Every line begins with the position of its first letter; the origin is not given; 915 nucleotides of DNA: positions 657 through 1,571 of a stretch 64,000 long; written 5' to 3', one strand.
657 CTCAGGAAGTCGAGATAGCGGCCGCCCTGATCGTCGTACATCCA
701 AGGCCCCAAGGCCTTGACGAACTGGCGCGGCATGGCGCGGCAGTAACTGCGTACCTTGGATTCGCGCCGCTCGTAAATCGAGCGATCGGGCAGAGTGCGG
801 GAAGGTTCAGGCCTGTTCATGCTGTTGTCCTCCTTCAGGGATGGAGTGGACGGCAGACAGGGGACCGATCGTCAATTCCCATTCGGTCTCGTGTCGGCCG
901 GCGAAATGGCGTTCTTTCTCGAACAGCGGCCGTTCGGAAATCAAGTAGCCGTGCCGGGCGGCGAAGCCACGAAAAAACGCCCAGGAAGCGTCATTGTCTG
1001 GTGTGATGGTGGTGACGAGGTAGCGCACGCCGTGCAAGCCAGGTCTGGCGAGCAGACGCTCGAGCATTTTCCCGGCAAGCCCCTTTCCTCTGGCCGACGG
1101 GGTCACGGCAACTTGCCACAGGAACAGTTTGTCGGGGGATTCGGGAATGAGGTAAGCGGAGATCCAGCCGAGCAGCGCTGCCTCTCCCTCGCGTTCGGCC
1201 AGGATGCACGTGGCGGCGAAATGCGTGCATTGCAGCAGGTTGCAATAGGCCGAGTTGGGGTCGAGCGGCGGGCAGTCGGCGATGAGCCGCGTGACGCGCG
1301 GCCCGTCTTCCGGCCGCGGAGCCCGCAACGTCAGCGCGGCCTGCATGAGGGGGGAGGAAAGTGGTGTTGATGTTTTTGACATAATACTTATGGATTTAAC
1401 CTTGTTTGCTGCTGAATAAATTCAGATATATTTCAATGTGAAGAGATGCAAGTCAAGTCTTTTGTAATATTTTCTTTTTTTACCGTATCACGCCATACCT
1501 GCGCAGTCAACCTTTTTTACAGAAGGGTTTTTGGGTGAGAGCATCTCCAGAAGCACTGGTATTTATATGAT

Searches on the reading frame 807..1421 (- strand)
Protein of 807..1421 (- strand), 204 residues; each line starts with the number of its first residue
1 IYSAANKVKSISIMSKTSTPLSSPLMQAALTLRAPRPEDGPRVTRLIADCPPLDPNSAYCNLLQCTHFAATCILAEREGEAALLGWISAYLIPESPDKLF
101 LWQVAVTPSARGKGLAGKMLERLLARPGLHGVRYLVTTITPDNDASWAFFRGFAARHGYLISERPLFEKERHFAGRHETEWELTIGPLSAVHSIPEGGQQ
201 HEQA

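Call 34: search_protein_families(library=pfam, proteins=[window:807-1421:-], max_evalue=0.01)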
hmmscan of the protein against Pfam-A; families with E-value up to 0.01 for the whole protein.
window:807-1421:- (204 aa): 3 families
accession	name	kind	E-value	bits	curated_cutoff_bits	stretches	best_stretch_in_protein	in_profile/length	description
PF00583.31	Acetyltransf_1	-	3.4e-14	53.5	20.7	1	63-152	23-115/116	Acetyltransferase (GNAT) family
PF13508.13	Acetyltransf_7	-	4.2e-06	27.5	27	1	71-140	4-68/84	Acetyltransferase (GNAT) domain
PF13302.13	Acetyltransf_3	-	3.2e-05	25.1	25.4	1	30-150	2-132/138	Acetyltransferase (GNAT) domain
